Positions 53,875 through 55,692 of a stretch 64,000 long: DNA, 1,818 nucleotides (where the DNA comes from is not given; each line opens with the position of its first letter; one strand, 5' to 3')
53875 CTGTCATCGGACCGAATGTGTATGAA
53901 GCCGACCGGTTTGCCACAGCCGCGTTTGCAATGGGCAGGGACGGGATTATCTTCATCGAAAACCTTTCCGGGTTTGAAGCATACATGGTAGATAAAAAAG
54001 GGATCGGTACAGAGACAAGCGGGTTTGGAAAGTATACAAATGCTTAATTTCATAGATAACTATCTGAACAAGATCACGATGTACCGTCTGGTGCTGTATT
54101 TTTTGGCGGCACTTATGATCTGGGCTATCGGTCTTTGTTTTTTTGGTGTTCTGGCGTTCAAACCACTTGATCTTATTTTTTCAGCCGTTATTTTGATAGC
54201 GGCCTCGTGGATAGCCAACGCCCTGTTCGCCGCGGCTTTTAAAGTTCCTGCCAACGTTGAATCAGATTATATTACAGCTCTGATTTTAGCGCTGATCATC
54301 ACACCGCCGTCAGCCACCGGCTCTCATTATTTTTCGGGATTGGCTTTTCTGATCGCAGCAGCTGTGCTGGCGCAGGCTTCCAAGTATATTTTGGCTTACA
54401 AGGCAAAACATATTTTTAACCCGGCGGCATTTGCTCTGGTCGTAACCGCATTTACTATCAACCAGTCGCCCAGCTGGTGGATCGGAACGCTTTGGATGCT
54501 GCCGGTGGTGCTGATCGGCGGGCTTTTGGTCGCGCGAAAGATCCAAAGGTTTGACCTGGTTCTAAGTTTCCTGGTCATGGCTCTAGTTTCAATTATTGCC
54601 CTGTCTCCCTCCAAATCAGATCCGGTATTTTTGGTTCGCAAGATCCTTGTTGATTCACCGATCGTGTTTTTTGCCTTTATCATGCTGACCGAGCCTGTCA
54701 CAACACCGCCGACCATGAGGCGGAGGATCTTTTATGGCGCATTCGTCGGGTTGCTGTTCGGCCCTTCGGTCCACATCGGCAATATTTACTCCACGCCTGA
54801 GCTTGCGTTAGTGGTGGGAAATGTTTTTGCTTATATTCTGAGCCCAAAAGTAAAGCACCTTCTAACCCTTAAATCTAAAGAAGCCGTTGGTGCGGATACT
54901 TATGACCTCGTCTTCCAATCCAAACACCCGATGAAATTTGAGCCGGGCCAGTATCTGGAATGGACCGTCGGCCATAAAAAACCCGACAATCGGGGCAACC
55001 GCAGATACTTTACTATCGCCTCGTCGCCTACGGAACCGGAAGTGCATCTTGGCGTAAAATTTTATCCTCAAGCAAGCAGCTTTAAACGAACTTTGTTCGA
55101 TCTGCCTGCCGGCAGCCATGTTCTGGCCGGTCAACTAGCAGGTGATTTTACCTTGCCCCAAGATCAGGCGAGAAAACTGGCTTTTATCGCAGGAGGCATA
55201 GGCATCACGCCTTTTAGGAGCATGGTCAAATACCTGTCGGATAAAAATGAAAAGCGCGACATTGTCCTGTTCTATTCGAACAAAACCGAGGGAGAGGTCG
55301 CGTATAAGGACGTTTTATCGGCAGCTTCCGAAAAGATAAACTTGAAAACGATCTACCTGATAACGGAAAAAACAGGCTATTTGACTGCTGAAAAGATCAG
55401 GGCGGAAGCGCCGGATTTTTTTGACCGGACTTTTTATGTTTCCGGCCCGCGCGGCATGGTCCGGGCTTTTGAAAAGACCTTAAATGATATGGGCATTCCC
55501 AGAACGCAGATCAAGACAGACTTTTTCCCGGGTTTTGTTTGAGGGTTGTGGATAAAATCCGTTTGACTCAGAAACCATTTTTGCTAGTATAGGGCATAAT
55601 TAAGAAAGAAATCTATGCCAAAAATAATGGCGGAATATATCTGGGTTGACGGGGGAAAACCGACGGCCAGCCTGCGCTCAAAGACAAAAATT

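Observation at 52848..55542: Extracytosolic flavinylation module: FMN-binding protein with SGAT motif, ApbE, and a polytopic membrane protein fused to an FNR-like reductase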

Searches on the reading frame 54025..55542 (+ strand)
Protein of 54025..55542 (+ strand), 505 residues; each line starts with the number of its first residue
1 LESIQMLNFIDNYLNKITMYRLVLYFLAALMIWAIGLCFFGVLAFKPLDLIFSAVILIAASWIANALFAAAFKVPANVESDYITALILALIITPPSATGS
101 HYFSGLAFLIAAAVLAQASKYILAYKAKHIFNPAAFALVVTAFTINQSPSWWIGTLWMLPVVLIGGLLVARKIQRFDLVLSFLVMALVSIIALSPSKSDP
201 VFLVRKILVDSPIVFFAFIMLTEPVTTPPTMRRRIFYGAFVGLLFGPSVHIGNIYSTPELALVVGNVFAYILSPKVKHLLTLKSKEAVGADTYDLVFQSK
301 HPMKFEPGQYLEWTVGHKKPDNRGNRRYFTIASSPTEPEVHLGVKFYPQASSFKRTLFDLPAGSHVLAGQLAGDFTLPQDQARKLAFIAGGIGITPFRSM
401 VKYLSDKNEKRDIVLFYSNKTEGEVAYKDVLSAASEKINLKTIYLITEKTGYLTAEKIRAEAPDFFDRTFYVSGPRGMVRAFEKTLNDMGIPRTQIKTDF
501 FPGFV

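Call 3: search_protein_families(library=pfam, proteins=[window:54025-55542:+], max_evalue=0.01)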
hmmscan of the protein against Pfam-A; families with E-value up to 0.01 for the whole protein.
window:54025-55542:+ (505 aa): 4 families
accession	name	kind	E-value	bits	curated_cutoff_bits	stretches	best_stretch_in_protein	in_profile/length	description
PF00175.26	NAD_binding_1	-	1.9e-11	45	22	1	387-483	1-108/109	Oxidoreductase NAD-binding domain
PF03116.20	NQR2_RnfD_RnfE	-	4.6e-08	33.2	27.7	1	158-272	175-286/296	NQR2, RnfD, RnfE family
PF00970.30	FAD_binding_6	-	0.00057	20.6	21.1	1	280-365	2-87/99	Oxidoreductase FAD-binding domain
PF08030.17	NAD_binding_6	-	0.00062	20.3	22.2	1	384-446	3-71/156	Ferric reductase NAD binding domain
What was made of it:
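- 54040..54849 (+): NqrB/RnfD-like membrane domain of the fusion protein (residues 1-270, about ten helices). It lacks the flavinylation loop but keeps the aligned riboflavin-site residues T79 and E218. PF03116 at 33.2 bits against a cutoff of 27.7 (call 3).
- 54856..55542 (+): FNR-like FAD/NAD(P)H-binding reductase domain of the fusion protein (residues 273-500). Motifs: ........, GGIGITP, C-terminal DFFPGF. PF00175 E=1.9e-11; PF00970 20.6 bits, just under its cutoff (call 3).
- Checked: It matches PF03116 NQR2_RnfD_RnfE at 33.2 bits, above the gathering cutoff of 27.7 (call 3).
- The FNR domain has weak similarity to the ferric-reductase NAD-binding family PF08030 (20.3 bits, call 3).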

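Call 4: search_protein_families(library=ncbifam, proteins=[window:54025-55542:+], max_evalue=0.01)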
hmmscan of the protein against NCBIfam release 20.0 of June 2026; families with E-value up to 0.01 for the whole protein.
window:54025-55542:+ (505 aa): 24 families
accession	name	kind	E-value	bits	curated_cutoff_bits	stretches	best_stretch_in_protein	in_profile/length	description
NF009805.0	PRK13289.1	equivalog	3.1e-24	85.7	432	1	303-501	183-392/399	NO-inducible flavohemoprotein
NF058606.1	GlBtMonoRdsGbcB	equivalog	1.5e-19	70.1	500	1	290-495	26-241/362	glycine betaine monooxygenase reductase subunit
NF040810.1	BenC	equivalog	7.7e-15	54.9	430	1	290-496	117-325/333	benzoate 1,2-dioxygenase electron transfer component BenC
NF045803.1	MethMoxFADbindMmoC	equivalog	1e-14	54.1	500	1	281-498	110-337/343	aromatic/alkene monooxygenase hydroxylase FAD-binding subunit MmoC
NF005963.0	PRK08051.1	equivalog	1.6e-14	53.8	230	1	283-501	9-230/233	NAD(P)H-flavin reductase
NF007964.0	PRK10684.1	equivalog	6e-14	51.7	383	1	295-501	27-237/333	NADH oxidoreductase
TIGR02160.1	PA_CoA_Oxy5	hypoth_equivalog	2.6e-13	49.5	420.8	1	301-501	29-241/352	1,2-phenylacetyl-CoA epoxidase subunit PaaE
NF052252.1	flav_redu_LuxG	exception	1.4e-11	44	340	1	286-486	9-213/232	flavin mononucleotide reductase LuxG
TIGR01941.1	nqrF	equivalog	7e-10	38.4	295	1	349-501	241-403/405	NADH:ubiquinone reductase (Na(+)-transporting) subunit F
NF008822.0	PRK11872.1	equivalog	1.3e-08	34.2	402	1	299-499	131-333/341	anthranilate 1,2-dioxygenase electron transfer component AntC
NF000796.0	PRK00054.1-1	equivalog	4.5e-08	32.6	224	1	350-490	60-193/254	dihydroorotate dehydrogenase electron transfer subunit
NF040830.1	sulfhyd_ShyC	equivalog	3.5e-07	29.7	600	1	329-431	57-157/288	NAD(P)-dependent hydrogenase/sulfhydrogenase 2 subunit gamma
NF002011.0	PRK00816.1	equivalog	1.5e-06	27.6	415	1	154-245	219-311/352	electron transport complex subunit RsxD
NF006220.0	PRK08345.1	subfamily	1.7e-06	27.5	395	1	304-451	42-184/294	cytochrome-c3 hydrogenase subunit gamma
NF000799.0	PRK00054.1-4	equivalog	2.1e-06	27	314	1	277-487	4-207/258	dihydroorotate dehydrogenase electron transfer subunit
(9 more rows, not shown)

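Call 15: find_homologous_proteins(query=window:54040-55542:+, max_evalue=0.00001)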
Query window:54040-55542:+ (500 aa): 7917 proteins with E <= 0.00001 among 8000 candidates; the best 120 are listed.
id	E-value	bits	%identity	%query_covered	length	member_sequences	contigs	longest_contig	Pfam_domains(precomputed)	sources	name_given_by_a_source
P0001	0.0e+0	1077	100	97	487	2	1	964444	PF00175.27,PF03116.21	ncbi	-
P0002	4.8e-245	832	76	97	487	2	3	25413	PF00175.27,PF03116.21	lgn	-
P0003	9.4e-224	762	72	94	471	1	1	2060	PF00175.27,PF03116.21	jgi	jgi:ferredoxin-NADP reductase/Na+-translocating ferredoxin:NAD+ oxidoreductase RnfD subunit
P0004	4.7e-216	736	64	100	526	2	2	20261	PF00175.27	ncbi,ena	-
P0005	4.5e-210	717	64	97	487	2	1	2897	PF00175.27,PF03116.21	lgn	-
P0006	1.9e-205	701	63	97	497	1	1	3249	PF00175.27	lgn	-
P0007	1.2e-203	695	64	100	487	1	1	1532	PF00175.27,PF03116.21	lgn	-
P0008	3.4e-202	691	64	100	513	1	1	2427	PF00175.27,PF03116.21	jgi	jgi:ferredoxin-NADP reductase/Na+-translocating ferredoxin:NAD+ oxidoreductase RnfD subunit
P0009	1.6e-199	682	62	97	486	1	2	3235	PF00175.27,PF03116.21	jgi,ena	jgi:ferredoxin-NADP reductase/Na+-translocating ferredoxin:NAD+ oxidoreductase RnfD subunit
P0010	5.3e-199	680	61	100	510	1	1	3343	PF00175.27,PF03116.21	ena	-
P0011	4.4e-194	664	60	100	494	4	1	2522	PF00175.27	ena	-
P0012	7.0e-193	660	62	97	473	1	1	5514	PF00175.27,PF03116.21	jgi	jgi:ferredoxin-NADP reductase/Na+-translocating ferredoxin:NAD+ oxidoreductase RnfD subunit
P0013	1.5e-192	659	60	100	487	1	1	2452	PF00175.27,PF03116.21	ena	-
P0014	3.8e-191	654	60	100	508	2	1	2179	PF00175.27,PF03116.21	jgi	jgi:ferredoxin-NADP reductase/Na+-translocating ferredoxin:NAD+ oxidoreductase RnfD subunit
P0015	8.3e-191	653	59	100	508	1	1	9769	PF00175.27,PF03116.21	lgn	-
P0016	6.6e-190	650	59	100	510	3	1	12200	PF00175.27,PF03116.21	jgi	-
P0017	1.5e-189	649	59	97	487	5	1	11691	PF00175.27,PF03116.21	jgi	-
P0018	4.2e-188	644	61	100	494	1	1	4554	PF00175.27,PF03116.21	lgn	-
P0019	5.6e-187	641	58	100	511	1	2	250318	PF00175.27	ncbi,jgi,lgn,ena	-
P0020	2.4e-186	638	58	100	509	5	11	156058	PF00175.27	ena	-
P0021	1.0e-185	636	57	100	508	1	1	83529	PF00175.27,PF03116.21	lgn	-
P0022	1.2e-185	636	57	100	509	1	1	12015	PF00175.27,PF03116.21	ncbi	-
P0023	2.7e-185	635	60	100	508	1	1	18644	PF00175.27,PF03116.21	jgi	jgi:ferredoxin-NADP reductase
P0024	3.5e-185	635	56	100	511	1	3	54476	PF00175.27,PF03116.21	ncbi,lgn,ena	-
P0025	4.3e-185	634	58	100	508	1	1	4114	PF00175.27,PF03116.21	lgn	-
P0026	4.9e-185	634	60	97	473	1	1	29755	PF00175.27,PF03116.21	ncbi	-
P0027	9.9e-185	633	58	100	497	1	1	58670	PF00175.27,PF03116.21,PF08030.18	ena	-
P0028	1.1e-184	633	59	100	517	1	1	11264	PF00175.27,PF03116.21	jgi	jgi:ferredoxin-NADP reductase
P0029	2.0e-184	632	57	100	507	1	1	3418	PF00175.27,PF03116.21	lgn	-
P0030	2.1e-184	632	58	97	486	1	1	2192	PF00175.27,PF03116.21,PF08030.18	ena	-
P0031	3.3e-184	631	59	97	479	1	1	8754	PF00175.27,PF03116.21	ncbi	-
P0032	6.0e-184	631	57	100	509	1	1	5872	PF00175.27,PF03116.21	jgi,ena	-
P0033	1.2e-183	630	56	99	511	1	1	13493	PF00175.27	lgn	-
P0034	2.5e-183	629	58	100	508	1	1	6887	PF00175.27,PF03116.21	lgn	-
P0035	7.5e-183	627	58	100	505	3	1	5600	PF00175.27,PF03116.21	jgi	jgi:ferredoxin-NADP reductase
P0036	8.0e-183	627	58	100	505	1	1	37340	PF00175.27,PF03116.21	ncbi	ncbi:MAG: RnfABCDGE type electron transport complex subunit D [Minisyncoccia bacterium]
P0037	1.2e-182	626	57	100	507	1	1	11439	PF00175.27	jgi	jgi:glycine betaine catabolism B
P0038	1.3e-182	626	59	100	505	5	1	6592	PF00175.27,PF03116.21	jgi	jgi:ferredoxin-NADP reductase/Na+-transporting NADH:ubiquinone oxidoreductase subunit NqrB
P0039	1.5e-182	626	58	100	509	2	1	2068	PF00175.27,PF03116.21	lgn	-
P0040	2.0e-182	626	58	97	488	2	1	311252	PF00175.27,PF03116.21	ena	-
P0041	2.8e-182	625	58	100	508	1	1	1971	PF00175.27,PF03116.21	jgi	jgi:ferredoxin-NADP reductase/Na+-translocating ferredoxin:NAD+ oxidoreductase RnfD subunit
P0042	3.4e-182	625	58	100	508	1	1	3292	PF00175.27,PF03116.21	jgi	jgi:ferredoxin-NADP reductase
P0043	5.4e-182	624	58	100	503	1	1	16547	PF00175.27,PF03116.21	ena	-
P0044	6.1e-182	624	57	100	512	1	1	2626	PF00175.27,PF03116.21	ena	-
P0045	6.2e-182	624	57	100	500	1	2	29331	PF00175.27,PF03116.21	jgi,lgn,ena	jgi:ferredoxin-NADP reductase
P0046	7.6e-182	624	57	100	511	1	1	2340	PF00175.27,PF03116.21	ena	-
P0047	8.1e-182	624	58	100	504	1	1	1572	PF00175.27,PF03116.21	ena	-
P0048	9.8e-182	623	57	100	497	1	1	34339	PF00175.27,PF03116.21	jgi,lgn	-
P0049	1.2e-181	623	56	100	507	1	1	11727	PF00175.27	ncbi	-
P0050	1.5e-181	623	58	100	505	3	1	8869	PF00175.27,PF03116.21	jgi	jgi:ferredoxin-NADP reductase/Na+-translocating ferredoxin:NAD+ oxidoreductase RnfD subunit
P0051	1.8e-181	622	57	100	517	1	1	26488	PF00175.27,PF03116.21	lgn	-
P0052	2.3e-181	622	58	100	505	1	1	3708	PF00175.27,PF03116.21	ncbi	-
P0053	2.6e-181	622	58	100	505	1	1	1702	PF00175.27,PF03116.21,PF00970.31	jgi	jgi:ferredoxin-NADP reductase/Na+-translocating ferredoxin:NAD+ oxidoreductase RnfD subunit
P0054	4.1e-181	621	57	100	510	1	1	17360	PF00175.27,PF03116.21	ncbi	-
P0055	6.6e-181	621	57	100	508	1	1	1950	PF00175.27,PF03116.21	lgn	-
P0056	8.8e-181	620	55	100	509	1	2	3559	PF00175.27,PF03116.21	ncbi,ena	-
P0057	9.9e-181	620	57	100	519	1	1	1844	PF00175.27,PF03116.21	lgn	-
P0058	1.1e-180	620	58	100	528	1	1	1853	PF00175.27,PF03116.21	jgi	-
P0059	2.2e-180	619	55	100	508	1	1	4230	PF00175.27,PF03116.21,PF00970.31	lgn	-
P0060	2.3e-180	619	57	100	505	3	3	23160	PF00175.27,PF03116.21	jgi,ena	jgi:ferredoxin-NADP reductase/Na+-translocating ferredoxin:NAD+ oxidoreductase RnfD subunit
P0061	2.9e-180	618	57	100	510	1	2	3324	PF00175.27,PF03116.21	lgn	-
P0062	3.4e-180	618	57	100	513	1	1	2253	PF00175.27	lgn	-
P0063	3.5e-180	618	59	88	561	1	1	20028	PF00175.27,PF03116.21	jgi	jgi:ferredoxin-NADP reductase/Na+-translocating ferredoxin:NAD+ oxidoreductase RnfD subunit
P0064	3.5e-180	618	58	100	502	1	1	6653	PF00175.27,PF03116.21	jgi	jgi:glycine betaine catabolism B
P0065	4.1e-180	618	55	100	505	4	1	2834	PF00175.27,PF03116.21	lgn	-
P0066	4.2e-180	618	59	100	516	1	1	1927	PF00175.27,PF03116.21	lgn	-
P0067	4.9e-180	618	57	100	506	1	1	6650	PF00175.27,PF03116.21,PF00970.31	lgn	-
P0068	5.3e-180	618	56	100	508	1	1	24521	PF00175.27,PF03116.21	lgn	-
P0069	5.7e-180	617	59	100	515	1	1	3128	PF00175.27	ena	-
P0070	9.7e-180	617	57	100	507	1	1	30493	PF00175.27,PF03116.21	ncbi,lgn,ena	-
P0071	1.3e-179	616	58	100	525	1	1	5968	PF00175.27,PF00970.31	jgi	jgi:ferredoxin-NADP reductase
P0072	1.4e-179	616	57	100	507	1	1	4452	PF00175.27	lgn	-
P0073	1.4e-179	616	55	100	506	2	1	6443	PF00175.27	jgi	-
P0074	1.5e-179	616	55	99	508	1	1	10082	PF00175.27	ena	-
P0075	1.7e-179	616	57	100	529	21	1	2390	PF00175.27,PF03116.21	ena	-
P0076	2.0e-179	616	55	100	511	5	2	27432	PF00175.27,PF03116.21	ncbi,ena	-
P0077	2.1e-179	616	57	100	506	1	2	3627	PF00175.27,PF03116.21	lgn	-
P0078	2.1e-179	616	57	100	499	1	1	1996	PF00175.27,PF03116.21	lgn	-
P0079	2.5e-179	615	56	100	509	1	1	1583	PF00175.27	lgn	-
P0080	2.9e-179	615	57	100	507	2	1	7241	PF00175.27,PF03116.21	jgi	jgi:ferredoxin-NADP reductase/Na+-translocating ferredoxin:NAD+ oxidoreductase RnfD subunit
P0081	3.7e-179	615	57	100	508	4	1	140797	PF00175.27,PF03116.21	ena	-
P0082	3.7e-179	615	57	100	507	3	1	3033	PF00175.27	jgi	jgi:glycine betaine catabolism B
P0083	4.4e-179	615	56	100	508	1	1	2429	PF00175.27,PF03116.21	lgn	-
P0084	4.7e-179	614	56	100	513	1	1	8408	PF00175.27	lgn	-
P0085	6.1e-179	614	58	100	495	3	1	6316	PF00175.27,PF03116.21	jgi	-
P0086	7.1e-179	614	59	97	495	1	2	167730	PF00175.27,PF03116.21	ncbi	-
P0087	8.5e-179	614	57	100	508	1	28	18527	PF00175.27,PF03116.21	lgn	-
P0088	8.5e-179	614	60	94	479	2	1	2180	PF00175.27,PF03116.21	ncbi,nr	ncbi:MAG TPA: RnfABCDGE type electron transport complex subunit D, partial [Patescibacteria group ba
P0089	1.6e-178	613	55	100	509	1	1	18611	PF00175.27,PF03116.21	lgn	-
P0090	1.6e-178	613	57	100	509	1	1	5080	PF00175.27,PF03116.21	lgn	-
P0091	1.8e-178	613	58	100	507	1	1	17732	PF00175.27,PF03116.21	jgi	jgi:ferredoxin-NADP reductase/Na+-translocating ferredoxin:NAD+ oxidoreductase RnfD subunit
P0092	2.7e-178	612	57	100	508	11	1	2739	PF00175.27,PF00970.31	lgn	-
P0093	2.7e-178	612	55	100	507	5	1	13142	PF00175.27,PF03116.21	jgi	-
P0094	3.3e-178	612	57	100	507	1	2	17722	PF00175.27,PF03116.21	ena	-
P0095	3.6e-178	612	57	100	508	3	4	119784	PF00175.27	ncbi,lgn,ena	-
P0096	3.7e-178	611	56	100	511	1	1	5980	PF00175.27,PF03116.21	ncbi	-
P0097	3.9e-178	611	56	100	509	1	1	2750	PF00175.27,PF03116.21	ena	-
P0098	3.9e-178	611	57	100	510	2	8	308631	PF00175.27,PF03116.21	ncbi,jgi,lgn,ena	ncbi:MAG: RnfABCDGE type electron transport complex subunit D [Minisyncoccia bacterium]|jgi:ferredox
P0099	4.0e-178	611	57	100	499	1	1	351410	PF00175.27,PF03116.21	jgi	jgi:glycine betaine catabolism B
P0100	4.2e-178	611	57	100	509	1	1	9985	PF00175.27,PF03116.21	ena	-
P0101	4.8e-178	611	57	99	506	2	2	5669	PF00175.27,PF03116.21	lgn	-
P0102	4.9e-178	611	58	100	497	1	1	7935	PF00175.27,PF03116.21,PF00970.31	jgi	jgi:ferredoxin-NADP reductase/Na+-translocating ferredoxin:NAD+ oxidoreductase RnfD subunit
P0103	5.5e-178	611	55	100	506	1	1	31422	PF00175.27,PF03116.21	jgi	jgi:glycine betaine catabolism B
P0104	5.8e-178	611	55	100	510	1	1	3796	PF00175.27,PF03116.21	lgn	-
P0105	6.1e-178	611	56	100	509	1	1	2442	PF00175.27,PF03116.21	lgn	-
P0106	6.2e-178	611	57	100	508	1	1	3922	PF00175.27,PF03116.21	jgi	jgi:ferredoxin-NADP reductase/Na+-translocating ferredoxin:NAD+ oxidoreductase RnfD subunit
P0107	6.7e-178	611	58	100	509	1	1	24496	PF00175.27,PF03116.21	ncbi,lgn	-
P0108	6.7e-178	611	57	100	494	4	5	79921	PF00175.27,PF03116.21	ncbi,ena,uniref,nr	ncbi:MAG: hypothetical protein A3A33_02290 [Candidatus Yanofskybacteria bacterium RIFCSPLOWO2_01_FUL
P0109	6.7e-178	611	58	100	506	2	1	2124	PF00175.27,PF03116.21,PF00970.31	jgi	jgi:glycine betaine catabolism B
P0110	6.8e-178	611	56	100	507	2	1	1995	PF00175.27,PF03116.21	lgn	-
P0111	7.6e-178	610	55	100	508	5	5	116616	PF00175.27,PF03116.21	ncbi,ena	-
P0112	7.7e-178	610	57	100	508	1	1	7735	PF00175.27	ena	-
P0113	7.8e-178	610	55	100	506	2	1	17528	PF00175.27,PF03116.21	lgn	-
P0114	9.7e-178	610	58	100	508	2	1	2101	PF00175.27,PF03116.21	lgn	-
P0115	9.7e-178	610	57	100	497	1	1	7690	PF00175.27,PF03116.21,PF00970.31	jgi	jgi:ferredoxin-NADP reductase/Na+-translocating ferredoxin:NAD+ oxidoreductase RnfD subunit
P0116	9.9e-178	610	56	100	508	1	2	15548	PF00175.27,PF03116.21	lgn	-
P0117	1.0e-177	610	56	100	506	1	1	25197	PF00175.27,PF03116.21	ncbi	-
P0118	1.3e-177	610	56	100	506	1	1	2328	PF00175.27,PF03116.21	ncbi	-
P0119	1.6e-177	609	58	100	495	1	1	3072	PF00175.27,PF03116.21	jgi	jgi:ferredoxin-NADP reductase/Na+-translocating ferredoxin:NAD+ oxidoreductase RnfD subunit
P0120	1.6e-177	609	56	100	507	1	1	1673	PF00175.27,PF03116.21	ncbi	-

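Call 17: find_encoding_contigs(protein=P0001, flank=6000, max_places=3)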
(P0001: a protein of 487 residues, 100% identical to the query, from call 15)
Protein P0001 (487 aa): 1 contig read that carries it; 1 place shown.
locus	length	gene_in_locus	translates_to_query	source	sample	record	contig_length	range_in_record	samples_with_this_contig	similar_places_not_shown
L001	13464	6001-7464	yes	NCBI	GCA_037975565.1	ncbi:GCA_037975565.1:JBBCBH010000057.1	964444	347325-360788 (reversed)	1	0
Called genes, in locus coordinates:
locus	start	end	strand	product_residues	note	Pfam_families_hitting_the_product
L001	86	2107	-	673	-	PF03030:H_PPase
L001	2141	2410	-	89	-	PF02575:YbaB_DNA_bd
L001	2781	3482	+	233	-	PF00535:Glycos_transf_2, PF10111:Glyco_tranf_2_2 (weak), PF13641:Glyco_tranf_2_3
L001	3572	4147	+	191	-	PF13529:Peptidase_C39_2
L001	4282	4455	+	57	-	-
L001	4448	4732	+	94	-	-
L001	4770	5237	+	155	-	PF04205:FMN_bind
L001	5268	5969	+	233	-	PF02424:ApbE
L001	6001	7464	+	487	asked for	PF03116:NQR2_RnfD_RnfE, PF00175:NAD_binding_1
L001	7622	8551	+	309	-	PF00120:Gln-synt_C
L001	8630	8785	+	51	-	-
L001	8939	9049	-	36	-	-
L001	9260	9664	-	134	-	-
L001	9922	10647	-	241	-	PF04851:ResIII, PF00270:DEAD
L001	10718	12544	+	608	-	-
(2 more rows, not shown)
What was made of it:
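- Checked: The H+-PPase at 48164-50185 (minus strand) is real (PF03030, call 17).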

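Call 18: find_encoding_contigs(protein=P0098, flank=6000, max_places=4)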
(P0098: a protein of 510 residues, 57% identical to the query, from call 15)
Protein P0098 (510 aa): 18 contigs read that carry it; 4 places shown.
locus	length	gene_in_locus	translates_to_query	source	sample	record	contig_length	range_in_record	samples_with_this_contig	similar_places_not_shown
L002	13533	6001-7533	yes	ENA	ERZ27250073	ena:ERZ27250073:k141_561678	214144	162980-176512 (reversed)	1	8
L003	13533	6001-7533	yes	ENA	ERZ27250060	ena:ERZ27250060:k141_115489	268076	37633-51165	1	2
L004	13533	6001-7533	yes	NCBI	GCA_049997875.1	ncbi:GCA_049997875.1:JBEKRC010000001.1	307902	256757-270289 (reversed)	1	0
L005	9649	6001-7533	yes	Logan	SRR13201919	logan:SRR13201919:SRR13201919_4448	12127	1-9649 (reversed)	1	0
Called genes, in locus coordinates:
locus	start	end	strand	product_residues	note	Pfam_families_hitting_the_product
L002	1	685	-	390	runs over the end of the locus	-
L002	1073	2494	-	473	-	PF19289:PmbA_TldD_3rd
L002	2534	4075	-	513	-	PF01523:PmbA_TldD_1st, PF19290:PmbA_TldD_2nd (weak), PF19289:PmbA_TldD_3rd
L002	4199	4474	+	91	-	-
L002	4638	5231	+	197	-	PF04205:FMN_bind (weak)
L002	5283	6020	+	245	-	PF02424:ApbE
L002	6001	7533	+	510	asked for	PF03116:NQR2_RnfD_RnfE, PF00175:NAD_binding_1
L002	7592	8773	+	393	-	PF07478:Dala_Dala_lig_C (faint)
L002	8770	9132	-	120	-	-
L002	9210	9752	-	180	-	PF13302:Acetyltransf_3 (weak), PF13420:Acetyltransf_4 (weak), PF00583:Acetyltransf_1, PF13673:Acetyltransf_10 (weak), PF13508:Acetyltransf_7, PF08445:FR47 (weak)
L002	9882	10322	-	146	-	-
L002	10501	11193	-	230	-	PF00696:AA_kinase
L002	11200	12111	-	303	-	PF01435:Peptidase_M48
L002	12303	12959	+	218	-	-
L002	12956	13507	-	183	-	PF04011:LemA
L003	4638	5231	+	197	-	PF04205:FMN_bind (weak)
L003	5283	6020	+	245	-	PF02424:ApbE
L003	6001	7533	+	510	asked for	PF03116:NQR2_RnfD_RnfE, PF00175:NAD_binding_1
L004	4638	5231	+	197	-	PF04205:FMN_bind (weak)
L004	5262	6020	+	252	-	PF02424:ApbE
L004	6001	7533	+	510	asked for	PF03116:NQR2_RnfD_RnfE, PF00175:NAD_binding_1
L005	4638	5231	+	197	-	PF04205:FMN_bind (weak)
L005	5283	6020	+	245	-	PF02424:ApbE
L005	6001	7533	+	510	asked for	PF03116:NQR2_RnfD_RnfE, PF00175:NAD_binding_1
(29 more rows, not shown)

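Call 19: find_encoding_contigs(protein=P0019, flank=6000, max_places=3)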
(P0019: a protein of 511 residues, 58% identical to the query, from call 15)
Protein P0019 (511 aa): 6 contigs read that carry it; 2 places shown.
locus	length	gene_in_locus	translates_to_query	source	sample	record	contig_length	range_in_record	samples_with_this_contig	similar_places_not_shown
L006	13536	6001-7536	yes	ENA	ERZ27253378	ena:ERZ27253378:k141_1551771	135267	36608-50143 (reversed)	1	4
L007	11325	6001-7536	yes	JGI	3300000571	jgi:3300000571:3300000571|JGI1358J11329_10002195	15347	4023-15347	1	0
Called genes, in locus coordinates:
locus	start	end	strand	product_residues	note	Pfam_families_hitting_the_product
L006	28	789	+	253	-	PF00483:NTP_transferase, PF01128:IspD, PF12804:NTP_transf_3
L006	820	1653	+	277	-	PF00483:NTP_transferase (weak), PF12804:NTP_transf_3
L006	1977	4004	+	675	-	-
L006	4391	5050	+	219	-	PF04205:FMN_bind (weak)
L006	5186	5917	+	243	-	PF02424:ApbE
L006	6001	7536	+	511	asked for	PF00175:NAD_binding_1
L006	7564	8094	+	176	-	PF00588:SpoU_methylase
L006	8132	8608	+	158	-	PF02643:DUF192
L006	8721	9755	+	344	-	PF00044:Gp_dh_N, PF02800:Gp_dh_C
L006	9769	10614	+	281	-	-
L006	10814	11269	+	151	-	PF02502:LacAB_rpiB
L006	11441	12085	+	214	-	PF00834:Ribul_P_3_epim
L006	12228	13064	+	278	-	PF13292:DXP_synthase_N, PF00456:Transketolase_N, PF00676:E1_dh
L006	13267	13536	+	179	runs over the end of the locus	-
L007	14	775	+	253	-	PF00483:NTP_transferase, PF01128:IspD, PF12804:NTP_transf_3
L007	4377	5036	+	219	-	PF04205:FMN_bind (weak)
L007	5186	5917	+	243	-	PF02424:ApbE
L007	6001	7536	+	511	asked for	PF00175:NAD_binding_1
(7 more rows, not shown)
